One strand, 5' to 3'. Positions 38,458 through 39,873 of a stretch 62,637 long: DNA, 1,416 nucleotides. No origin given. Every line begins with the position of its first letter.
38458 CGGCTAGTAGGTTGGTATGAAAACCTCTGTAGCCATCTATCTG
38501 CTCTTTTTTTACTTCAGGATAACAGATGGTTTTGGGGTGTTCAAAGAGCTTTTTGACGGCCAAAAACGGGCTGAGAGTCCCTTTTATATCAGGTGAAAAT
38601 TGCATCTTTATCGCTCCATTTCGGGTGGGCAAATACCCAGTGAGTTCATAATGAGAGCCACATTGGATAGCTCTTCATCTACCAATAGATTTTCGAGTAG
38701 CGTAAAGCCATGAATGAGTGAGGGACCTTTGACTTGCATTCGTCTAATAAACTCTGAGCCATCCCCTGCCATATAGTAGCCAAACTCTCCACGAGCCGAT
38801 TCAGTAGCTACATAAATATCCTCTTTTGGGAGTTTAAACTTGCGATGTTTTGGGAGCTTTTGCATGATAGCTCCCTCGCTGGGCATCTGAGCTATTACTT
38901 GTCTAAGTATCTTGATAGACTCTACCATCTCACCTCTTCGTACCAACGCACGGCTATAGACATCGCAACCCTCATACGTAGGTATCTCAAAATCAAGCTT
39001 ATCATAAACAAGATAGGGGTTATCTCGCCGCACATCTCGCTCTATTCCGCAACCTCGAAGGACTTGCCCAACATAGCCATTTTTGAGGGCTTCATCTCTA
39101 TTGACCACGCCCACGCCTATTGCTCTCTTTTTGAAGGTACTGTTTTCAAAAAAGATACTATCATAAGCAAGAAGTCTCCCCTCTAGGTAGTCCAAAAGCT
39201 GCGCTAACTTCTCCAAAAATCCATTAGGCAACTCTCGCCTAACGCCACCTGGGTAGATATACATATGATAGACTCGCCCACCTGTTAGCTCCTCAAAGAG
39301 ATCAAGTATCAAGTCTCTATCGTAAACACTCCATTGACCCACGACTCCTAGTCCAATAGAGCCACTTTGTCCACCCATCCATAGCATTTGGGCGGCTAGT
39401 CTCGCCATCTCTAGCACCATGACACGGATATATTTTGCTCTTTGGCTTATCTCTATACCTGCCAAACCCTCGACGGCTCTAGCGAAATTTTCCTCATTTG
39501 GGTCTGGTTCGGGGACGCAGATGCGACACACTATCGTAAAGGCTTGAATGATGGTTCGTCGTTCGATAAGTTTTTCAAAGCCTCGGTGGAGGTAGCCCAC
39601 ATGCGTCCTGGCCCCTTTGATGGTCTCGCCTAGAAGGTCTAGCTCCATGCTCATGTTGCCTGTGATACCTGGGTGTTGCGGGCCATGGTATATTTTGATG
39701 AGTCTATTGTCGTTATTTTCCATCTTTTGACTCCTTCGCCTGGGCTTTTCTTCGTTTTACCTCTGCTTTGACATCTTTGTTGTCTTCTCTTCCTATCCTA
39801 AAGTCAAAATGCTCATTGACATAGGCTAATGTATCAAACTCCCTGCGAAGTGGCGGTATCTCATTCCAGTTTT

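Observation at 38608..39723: Catalytic-subunit homologue with a hybrid hydrogenase/NuoD active-site signature (CxxC ... C-P-P-E-M-E-R)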

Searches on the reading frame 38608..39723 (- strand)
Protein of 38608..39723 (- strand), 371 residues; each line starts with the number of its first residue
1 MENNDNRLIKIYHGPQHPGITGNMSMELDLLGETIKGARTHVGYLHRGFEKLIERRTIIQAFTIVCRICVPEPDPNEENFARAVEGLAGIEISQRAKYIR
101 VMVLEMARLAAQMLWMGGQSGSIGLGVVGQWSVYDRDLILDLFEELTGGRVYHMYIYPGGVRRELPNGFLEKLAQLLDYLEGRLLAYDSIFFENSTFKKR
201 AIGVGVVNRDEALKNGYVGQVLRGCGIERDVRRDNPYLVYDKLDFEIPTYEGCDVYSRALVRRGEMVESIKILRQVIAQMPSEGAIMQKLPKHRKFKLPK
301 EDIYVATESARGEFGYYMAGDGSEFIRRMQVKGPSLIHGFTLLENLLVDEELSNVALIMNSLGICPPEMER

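Call 5: search_protein_families(library=pfam, proteins=[window:38608-39723:-])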
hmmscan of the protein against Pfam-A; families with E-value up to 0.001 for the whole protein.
window:38608-39723:- (371 aa): 1 family
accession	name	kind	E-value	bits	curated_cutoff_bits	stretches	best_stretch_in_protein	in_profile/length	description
PF00346.24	Complex1_49kDa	-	1.1e-65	221.9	24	2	130-291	9-169/271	Respiratory-chain NADH dehydrogenase, 49 Kd subunit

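Call 6: search_solved_structures(query=window:38608-39723:-, max_evalue=0.001, show_alignments=3)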
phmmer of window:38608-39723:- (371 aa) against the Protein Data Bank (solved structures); distinct sequences matched with E-value up to 0.001: 54.
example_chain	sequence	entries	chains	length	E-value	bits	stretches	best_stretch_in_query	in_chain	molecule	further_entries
6u8y_L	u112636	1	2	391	7.3e-88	298.3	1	8-371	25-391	NADH dehydrogenase subunit D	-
2fug_4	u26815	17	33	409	5.2e-64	219.9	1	10-356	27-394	NADH-quinone oxidoreductase chain 4 | NADH-QUINONE OXIDOREDUCTASE SUBUNIT 4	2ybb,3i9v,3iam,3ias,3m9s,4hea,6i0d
7eu3_H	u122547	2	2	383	2e-62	214.6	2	12-297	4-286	NAD(P)H-quinone oxidoreductase subunit H, chloroplastic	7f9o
9grx_H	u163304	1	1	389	2.2e-60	207.9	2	9-297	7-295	NAD(P)H-quinone oxidoreductase subunit H, chloroplastic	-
8qby_D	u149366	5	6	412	1.8e-57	198.3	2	9-285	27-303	NADH-quinone oxidoreductase subunit D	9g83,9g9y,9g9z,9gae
6gcs_C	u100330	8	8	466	1.9e-57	198.3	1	7-286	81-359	49-KDA PROTEIN (NUCM) | Subunit NUCM of NADH:Ubiquinone Oxidoreductase (Complex I) | NUCM protein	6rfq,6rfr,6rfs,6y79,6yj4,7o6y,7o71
7wfg_H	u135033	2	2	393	3.6e-57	197.3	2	9-282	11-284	NAD(P)H-quinone oxidoreductase subunit H, chloroplastic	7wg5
6h8k_C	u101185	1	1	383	3.7e-57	197.3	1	11-338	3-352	NUCM protein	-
8ba0_D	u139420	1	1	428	7.3e-57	196.3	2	9-282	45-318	Complex I-49kD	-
8b9z_D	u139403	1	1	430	7.5e-57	196.3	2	9-282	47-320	Complex I-49kD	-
8esw_S2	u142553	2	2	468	1.1e-56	195.8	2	9-282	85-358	Complex I-49kD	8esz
7b0n_D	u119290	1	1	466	1.3e-56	195.6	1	7-286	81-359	NUCM protein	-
5xtb_Q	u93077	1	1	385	2.4e-56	194.7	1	11-285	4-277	NADH dehydrogenase [ubiquinone] iron-sulfur protein 2, mitochondrial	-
5xtd_Q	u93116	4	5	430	2.4e-56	194.6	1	9-285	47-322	NADH dehydrogenase [ubiquinone] iron-sulfur protein 2, mitochondrial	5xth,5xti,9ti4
9cwt_Q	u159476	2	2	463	3.3e-56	194.2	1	9-285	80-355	NADH dehydrogenase [ubiquinone] iron-sulfur protein 2, mitochondrial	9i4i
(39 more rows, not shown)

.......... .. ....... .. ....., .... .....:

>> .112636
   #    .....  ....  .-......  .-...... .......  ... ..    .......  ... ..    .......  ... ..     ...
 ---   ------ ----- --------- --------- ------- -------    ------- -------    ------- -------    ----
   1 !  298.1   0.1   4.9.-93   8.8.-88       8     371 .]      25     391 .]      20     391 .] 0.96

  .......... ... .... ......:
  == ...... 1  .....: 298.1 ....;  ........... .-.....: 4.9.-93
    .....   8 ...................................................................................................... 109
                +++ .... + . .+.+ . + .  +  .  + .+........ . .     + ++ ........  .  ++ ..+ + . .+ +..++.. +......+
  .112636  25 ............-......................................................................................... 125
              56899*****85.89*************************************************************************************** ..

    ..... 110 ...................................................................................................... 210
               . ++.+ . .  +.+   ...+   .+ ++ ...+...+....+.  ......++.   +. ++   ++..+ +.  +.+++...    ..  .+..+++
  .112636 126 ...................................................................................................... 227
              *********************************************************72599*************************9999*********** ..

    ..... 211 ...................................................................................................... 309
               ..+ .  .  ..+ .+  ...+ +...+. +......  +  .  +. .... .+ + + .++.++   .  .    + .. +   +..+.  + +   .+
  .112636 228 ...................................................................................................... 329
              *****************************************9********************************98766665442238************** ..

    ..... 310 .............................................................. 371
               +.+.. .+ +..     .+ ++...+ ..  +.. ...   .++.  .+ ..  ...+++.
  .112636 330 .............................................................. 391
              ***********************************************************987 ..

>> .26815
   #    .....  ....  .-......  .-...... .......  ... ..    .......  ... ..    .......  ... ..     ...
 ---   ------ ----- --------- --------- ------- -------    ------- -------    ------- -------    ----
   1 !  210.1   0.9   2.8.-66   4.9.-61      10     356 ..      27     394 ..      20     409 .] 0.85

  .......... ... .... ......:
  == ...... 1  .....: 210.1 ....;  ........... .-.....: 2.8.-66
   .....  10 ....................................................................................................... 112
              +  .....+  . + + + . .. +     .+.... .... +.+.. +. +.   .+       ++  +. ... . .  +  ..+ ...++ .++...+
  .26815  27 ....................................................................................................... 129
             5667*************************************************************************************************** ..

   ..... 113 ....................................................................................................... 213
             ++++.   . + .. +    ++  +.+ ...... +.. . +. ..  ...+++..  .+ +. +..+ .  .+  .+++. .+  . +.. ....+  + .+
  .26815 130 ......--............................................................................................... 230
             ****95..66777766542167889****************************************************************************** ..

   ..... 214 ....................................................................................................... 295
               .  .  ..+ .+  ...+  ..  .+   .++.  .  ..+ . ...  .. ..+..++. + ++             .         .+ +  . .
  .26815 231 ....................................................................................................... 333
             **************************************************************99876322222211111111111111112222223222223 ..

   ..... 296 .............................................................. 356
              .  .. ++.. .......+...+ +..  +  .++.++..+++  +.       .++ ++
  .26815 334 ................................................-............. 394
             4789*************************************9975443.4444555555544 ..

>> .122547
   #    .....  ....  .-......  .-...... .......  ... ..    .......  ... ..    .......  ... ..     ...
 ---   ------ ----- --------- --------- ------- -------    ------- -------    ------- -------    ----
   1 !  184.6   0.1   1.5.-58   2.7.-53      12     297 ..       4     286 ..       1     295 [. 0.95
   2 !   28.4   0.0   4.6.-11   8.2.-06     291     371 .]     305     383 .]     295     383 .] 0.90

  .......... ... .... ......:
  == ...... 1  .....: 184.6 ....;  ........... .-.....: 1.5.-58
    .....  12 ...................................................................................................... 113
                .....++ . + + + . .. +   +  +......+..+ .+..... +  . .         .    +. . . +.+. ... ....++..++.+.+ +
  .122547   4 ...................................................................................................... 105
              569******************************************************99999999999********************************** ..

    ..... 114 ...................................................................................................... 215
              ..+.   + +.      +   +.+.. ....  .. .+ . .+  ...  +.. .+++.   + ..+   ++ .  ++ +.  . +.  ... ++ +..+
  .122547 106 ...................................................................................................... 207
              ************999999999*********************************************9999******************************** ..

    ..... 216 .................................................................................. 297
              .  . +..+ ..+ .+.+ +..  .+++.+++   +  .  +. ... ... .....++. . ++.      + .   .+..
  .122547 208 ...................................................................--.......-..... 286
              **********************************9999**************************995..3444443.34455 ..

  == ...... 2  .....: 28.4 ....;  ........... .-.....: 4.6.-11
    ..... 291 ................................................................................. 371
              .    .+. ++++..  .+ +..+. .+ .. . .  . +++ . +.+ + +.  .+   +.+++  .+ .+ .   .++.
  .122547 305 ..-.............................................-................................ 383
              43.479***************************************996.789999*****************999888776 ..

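Call 7: find_homologous_proteins(query=window:38608-39723:-, max_evalue=1e-10)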
Query window:38608-39723:- (371 aa): 3139 proteins with E <= 1e-10 among 8000 candidates; the best 120 are listed.
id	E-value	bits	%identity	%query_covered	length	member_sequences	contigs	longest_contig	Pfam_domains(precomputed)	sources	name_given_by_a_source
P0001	5.7e-248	840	100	100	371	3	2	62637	PF00346.25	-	-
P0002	4.0e-243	824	98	100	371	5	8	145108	PF00346.25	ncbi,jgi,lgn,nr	ncbi:MAG: NADH-quinone oxidoreductase subunit D [Sulfurovum sp. PC08-66]|jgi:NADH-quinone oxidoreduc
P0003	2.1e-220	749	87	99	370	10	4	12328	PF00346.25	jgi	jgi:NADH-quinone oxidoreductase subunit D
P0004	9.9e-219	744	85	100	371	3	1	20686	PF00346.25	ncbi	-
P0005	2.9e-218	742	85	100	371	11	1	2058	PF00346.25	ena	-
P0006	1.3e-217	740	86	99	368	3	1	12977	PF00346.25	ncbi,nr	ncbi:MAG TPA: NADH-quinone oxidoreductase subunit D [Sulfurovum sp.]|nr:NADH-quinone oxidoreductase 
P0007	3.4e-217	739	85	99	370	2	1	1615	PF00346.25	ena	-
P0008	1.3e-216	737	86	100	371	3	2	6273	PF00346.25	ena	-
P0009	1.5e-216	737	85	100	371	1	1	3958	PF00346.25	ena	-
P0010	1.6e-216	737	85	100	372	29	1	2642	PF00346.25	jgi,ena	-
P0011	3.6e-216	735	86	99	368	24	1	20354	PF00346.25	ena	-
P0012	3.9e-216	735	85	99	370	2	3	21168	PF00346.25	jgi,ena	jgi:NADH-quinone oxidoreductase subunit D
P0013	1.2e-215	734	85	100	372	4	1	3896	PF00346.25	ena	-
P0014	1.3e-215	734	86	99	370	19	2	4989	PF00346.25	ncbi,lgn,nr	ncbi:MAG TPA: NADH-quinone oxidoreductase subunit D [Campylobacterales bacterium]|nr:NADH-quinone ox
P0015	2.5e-215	733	86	99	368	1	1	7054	PF00346.25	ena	-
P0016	3.6e-215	732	84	99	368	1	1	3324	PF00346.25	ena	-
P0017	9.3e-215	731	85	99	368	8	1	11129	PF00346.25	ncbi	-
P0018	1.3e-214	730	84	99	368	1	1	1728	PF00346.25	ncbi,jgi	-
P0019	1.5e-214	730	84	99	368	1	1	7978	PF00346.25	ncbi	-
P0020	2.0e-214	730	85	99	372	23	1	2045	PF00346.25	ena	-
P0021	3.4e-214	729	85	100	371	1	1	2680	PF00346.25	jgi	-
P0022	8.6e-214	728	84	99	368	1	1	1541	PF00346.25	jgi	-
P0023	3.5e-213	726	85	99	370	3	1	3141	PF00346.25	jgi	-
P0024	5.4e-213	725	86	99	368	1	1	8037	PF00346.25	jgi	jgi:NADH-quinone oxidoreductase subunit D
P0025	9.8e-213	724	83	99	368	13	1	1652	PF00346.25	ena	-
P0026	1.9e-212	723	84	100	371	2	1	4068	PF00346.25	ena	-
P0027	2.3e-212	723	85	99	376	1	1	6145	PF00346.25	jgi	-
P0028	4.9e-212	722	83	100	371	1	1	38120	PF00346.25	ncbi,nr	ncbi:MAG: NADH-quinone oxidoreductase subunit D [Campylobacterota bacterium]|nr:NADH-quinone oxidore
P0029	8.2e-212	721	83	99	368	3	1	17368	PF00346.25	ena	-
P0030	1.7e-211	720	84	100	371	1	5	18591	PF00346.25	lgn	-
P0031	3.4e-211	719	82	100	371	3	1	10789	PF00346.25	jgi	-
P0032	3.5e-211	719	84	99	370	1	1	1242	PF00346.25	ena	-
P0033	1.0e-210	717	83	100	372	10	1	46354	PF00346.25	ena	-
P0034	1.6e-210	717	84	100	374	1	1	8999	PF00346.25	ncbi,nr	ncbi:MAG: NADH-quinone oxidoreductase subunit D [Campylobacterota bacterium]|nr:NADH-quinone oxidore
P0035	2.2e-210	716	84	99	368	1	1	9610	PF00346.25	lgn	-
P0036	2.2e-210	716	83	99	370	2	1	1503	PF00346.25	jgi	-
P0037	7.2e-209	711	84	99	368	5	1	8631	PF00346.25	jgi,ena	-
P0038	3.8e-208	709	82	100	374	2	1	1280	PF00346.25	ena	-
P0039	6.3e-208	708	82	100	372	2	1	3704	PF00346.25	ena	-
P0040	1.9e-207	707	82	100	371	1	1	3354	PF00346.25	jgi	jgi:NADH-quinone oxidoreductase subunit D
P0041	4.7e-207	705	83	100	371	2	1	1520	PF00346.25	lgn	-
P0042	7.4e-207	705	83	99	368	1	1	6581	PF00346.25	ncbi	-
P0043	1.2e-205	701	81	100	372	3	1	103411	PF00346.25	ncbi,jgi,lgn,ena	jgi:NADH-quinone oxidoreductase subunit D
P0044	1.7e-205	700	81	100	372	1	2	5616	PF00346.25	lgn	-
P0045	3.6e-205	699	82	100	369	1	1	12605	PF00346.25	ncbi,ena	-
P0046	1.6e-204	697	81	99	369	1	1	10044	PF00346.25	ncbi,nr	ncbi:MAG: NADH-quinone oxidoreductase subunit D [Campylobacterota bacterium]|nr:NADH-quinone oxidore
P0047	3.3e-203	693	83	98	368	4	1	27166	PF00346.25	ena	-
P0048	1.2e-202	691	81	99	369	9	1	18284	PF00346.25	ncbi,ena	-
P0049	1.6e-201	687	80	99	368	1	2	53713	PF00346.25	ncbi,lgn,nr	ncbi:MAG: NADH-quinone oxidoreductase subunit D [Campylobacterota bacterium]|nr:NADH-quinone oxidore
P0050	8.2e-201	685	81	99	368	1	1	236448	PF00346.25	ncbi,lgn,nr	ncbi:MAG: NADH-quinone oxidoreductase subunit D [Campylobacterales bacterium]|nr:NADH-quinone oxidor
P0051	8.7e-201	685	82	99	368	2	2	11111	PF00346.25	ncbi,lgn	-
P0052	3.5e-200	683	80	99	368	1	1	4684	PF00346.25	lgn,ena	-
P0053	8.9e-200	681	85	93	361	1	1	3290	PF00346.25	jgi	-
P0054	1.2e-195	668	77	99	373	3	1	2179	PF00346.25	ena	-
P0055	1.5e-191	654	75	100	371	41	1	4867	PF00374.25,PF00346.25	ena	-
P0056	1.2e-190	651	74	99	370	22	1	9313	PF00346.25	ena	-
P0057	4.1e-190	650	75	99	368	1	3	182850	PF00346.25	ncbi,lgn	-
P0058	1.2e-189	648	77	99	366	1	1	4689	PF00346.25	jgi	jgi:NADH-quinone oxidoreductase subunit D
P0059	3.1e-188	643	76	100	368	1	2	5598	PF00346.25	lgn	-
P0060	3.1e-188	643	75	99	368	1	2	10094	PF00346.25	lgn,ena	-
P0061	5.3e-188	643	75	99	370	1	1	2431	PF00346.25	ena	-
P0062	5.9e-188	643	73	99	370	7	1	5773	PF00374.25,PF00346.25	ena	-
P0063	6.9e-188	642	75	99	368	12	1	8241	PF00346.25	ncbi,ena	-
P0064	1.3e-187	641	76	99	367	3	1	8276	PF00346.25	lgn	-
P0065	2.2e-187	641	75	99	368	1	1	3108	PF00346.25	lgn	-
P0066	3.8e-186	637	86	86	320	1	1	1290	PF00346.25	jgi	-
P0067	5.6e-186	636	77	99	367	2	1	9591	PF00346.25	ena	-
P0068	7.4e-186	636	75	100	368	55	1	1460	PF00346.25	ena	-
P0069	9.8e-186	635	75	98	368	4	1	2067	PF00346.25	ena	-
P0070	1.3e-185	635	73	100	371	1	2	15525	PF00346.25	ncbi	-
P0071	1.8e-185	634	76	100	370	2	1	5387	PF00346.25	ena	-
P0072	2.0e-185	634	73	99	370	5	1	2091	PF00346.25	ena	-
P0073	2.3e-185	634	74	99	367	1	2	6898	PF00346.25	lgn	-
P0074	4.8e-185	633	76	99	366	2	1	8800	PF00346.25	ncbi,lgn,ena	-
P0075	8.0e-185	632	74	99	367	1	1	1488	PF00346.25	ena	-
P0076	2.5e-184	631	75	99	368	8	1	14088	PF00346.25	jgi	jgi:NADH-quinone oxidoreductase subunit D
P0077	8.4e-184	629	75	98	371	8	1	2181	PF00346.25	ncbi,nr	ncbi:MAG: NADH-quinone oxidoreductase subunit D [Sulfurovum sp.]|nr:NADH-quinone oxidoreductase subu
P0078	9.7e-184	629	75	99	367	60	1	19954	PF00346.25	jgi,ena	-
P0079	1.4e-183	628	73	100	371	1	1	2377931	PF00346.25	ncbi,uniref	ncbi:NADH-quinone oxidoreductase subunit D [Sulfurospirillum sp. 1612]|uniref:NADH-quinone oxidoredu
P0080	2.7e-183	627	74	99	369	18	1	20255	PF00346.25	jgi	-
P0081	3.3e-183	627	75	99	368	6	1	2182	PF00346.25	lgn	-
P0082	6.5e-183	626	74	99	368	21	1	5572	PF00346.25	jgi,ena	-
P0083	8.9e-183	626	74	99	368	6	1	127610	PF00346.25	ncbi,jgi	-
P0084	2.6e-182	624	76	98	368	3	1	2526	PF00346.25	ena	-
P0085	6.0e-182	623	73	100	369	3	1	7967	PF00346.25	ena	-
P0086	7.1e-182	623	75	98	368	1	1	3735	PF00346.25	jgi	-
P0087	9.7e-182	622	75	99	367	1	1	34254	PF00346.25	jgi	-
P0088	1.2e-181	622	84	86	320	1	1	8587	PF00346.25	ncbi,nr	ncbi:MAG: NADH-quinone oxidoreductase subunit D, partial [Campylobacterota bacterium]|nr:NADH-quinon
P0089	1.2e-181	622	73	99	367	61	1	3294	PF00346.25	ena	-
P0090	4.5e-181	620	74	99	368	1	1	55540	PF00346.25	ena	-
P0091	4.7e-181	620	74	99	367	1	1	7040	PF00346.25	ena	-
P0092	5.5e-181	620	73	99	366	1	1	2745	PF00346.25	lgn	-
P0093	7.1e-181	619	75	99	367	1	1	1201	PF00374.25,PF00346.25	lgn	-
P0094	8.8e-181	619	75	99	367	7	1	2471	PF00346.25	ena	-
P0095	3.5e-180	617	73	99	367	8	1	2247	PF00346.25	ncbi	-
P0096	4.7e-180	617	73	99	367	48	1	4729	PF00346.25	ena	-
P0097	8.9e-180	616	73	99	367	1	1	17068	PF00346.25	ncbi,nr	ncbi:MAG: NADH-quinone oxidoreductase subunit D [Campylobacterota bacterium]|nr:NADH-quinone oxidore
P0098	2.0e-179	615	75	98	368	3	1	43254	PF00346.25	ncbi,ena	-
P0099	3.7e-179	614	73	99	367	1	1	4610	PF00346.25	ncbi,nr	ncbi:MAG: NADH-quinone oxidoreductase subunit D [Campylobacterota bacterium]|nr:NADH-quinone oxidore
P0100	1.7e-178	611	69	99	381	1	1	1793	PF00346.25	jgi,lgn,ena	-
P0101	1.8e-178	611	72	100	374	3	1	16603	PF00346.25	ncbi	-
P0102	2.1e-178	611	73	99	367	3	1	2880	PF00346.25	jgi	jgi:NADH-quinone oxidoreductase subunit D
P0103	2.3e-178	611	72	99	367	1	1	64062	PF00346.25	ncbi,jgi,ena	-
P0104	6.6e-178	609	72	99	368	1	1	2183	PF00374.25,PF00346.25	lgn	-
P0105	6.8e-178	609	74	98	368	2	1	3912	PF00346.25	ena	-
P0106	3.4e-177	607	72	99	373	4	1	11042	PF00346.25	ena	-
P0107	3.7e-177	607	72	99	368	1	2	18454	PF00346.25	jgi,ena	-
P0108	6.3e-177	606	73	99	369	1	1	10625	PF00346.25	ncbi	-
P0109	8.3e-177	606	72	98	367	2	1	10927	PF00346.25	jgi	jgi:NADH-quinone oxidoreductase subunit D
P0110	9.2e-177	606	72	99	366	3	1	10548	PF00346.25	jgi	-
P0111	2.4e-176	604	73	99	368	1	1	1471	PF00346.25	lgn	-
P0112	3.7e-176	604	74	98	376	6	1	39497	PF00346.25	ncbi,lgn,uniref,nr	ncbi:NADH dehydrogenase subunit D [Thiocystis minor]|uniref:NADH-quinone oxidoreductase subunit D n=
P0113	4.5e-176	603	69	99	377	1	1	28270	PF00346.25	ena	-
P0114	4.8e-176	603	73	98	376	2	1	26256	PF00346.25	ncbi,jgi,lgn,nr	ncbi:MAG: NADH-quinone oxidoreductase subunit D [Thiohalocapsa sp.]|jgi:NADH-quinone oxidoreductase 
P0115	2.3e-175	601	73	98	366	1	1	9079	PF00346.25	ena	-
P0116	1.4e-174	599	69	99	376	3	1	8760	PF00346.25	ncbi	-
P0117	2.4e-174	598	72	99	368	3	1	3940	PF00346.25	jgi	-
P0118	2.7e-174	598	72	99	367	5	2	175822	PF00346.25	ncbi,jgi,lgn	-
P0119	3.5e-174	597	72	98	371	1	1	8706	PF00346.25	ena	-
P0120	3.6e-174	597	72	99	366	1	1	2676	PF00346.25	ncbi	-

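Call 15: search_protein_families(library=ncbifam, proteins=[window:38608-39723:-])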
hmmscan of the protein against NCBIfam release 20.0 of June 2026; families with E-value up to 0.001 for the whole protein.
window:38608-39723:- (371 aa): 8 families
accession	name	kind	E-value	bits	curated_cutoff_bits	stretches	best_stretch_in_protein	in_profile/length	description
NF004739.1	PRK06075.1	equivalog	1.8e-114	382.5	360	1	9-371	1-384/384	NADH-quinone oxidoreductase subunit D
TIGR01962.1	NuoD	equivalog_domain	6.8e-91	305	459.35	2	10-292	4-285/386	NADH dehydrogenase (quinone) subunit D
NF040602.1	F420_dehyd_FpoD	exception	1.5e-85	287.5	600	1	10-371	9-372/372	F420H2 dehydrogenase subunit FpoD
NF008974.0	PRK12322.1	equivalog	2.8e-85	286.5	522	1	10-365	8-360/366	NADH-quinone oxidoreductase subunit D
NF009808.0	PRK13292.1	equivalog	1.1e-72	245.1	1156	2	4-284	403-683/791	NADH-quinone oxidoreductase subunit B/C/D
NF005649.0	PRK07415.1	equivalog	3.7e-66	223.8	583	2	11-282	13-285/394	NAD(P)H-quinone oxidoreductase subunit H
NF008728.0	PRK11742.1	equivalog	8.3e-63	212.7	840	1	3-282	209-488/598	NADH-quinone oxidoreductase subunit C/D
NF045518.1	H2_NiFeSe_large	exception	0.00027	19.9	780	1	20-114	12-105/485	NiFeSe hydrogenase large subunit HysA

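Call 17: search_protein_representatives(protein=window:38608-39723:-)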
Query: 371 residues. Proteins with E-value up to 0.001 (for the whole library): 8101; up to 1e-10: 3515; up to 1e-30: 534. The best 150 are listed.
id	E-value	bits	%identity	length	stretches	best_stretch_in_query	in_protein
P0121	5.6e-111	387.6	48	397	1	5-371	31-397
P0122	3.0e-103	362.2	45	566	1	3-371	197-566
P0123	8.7e-93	327.7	44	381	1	8-370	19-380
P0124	6.2e-78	278.9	58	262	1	4-209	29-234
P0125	4.3e-72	259.7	39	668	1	6-370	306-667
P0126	3.1e-71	256.8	41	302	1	70-371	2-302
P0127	2.1e-69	250.8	38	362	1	8-371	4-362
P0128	1.1e-68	248.5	45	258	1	114-371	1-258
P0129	2.9e-67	243.8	38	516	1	10-371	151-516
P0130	3.6e-65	236.9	36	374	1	9-371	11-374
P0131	2.0e-64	234.4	35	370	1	8-371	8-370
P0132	2.7e-64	234.0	64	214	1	132-302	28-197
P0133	4.8e-64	233.2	36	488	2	6-293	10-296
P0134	3.6e-62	227.0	35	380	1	11-370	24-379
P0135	3.9e-62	226.9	37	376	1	9-370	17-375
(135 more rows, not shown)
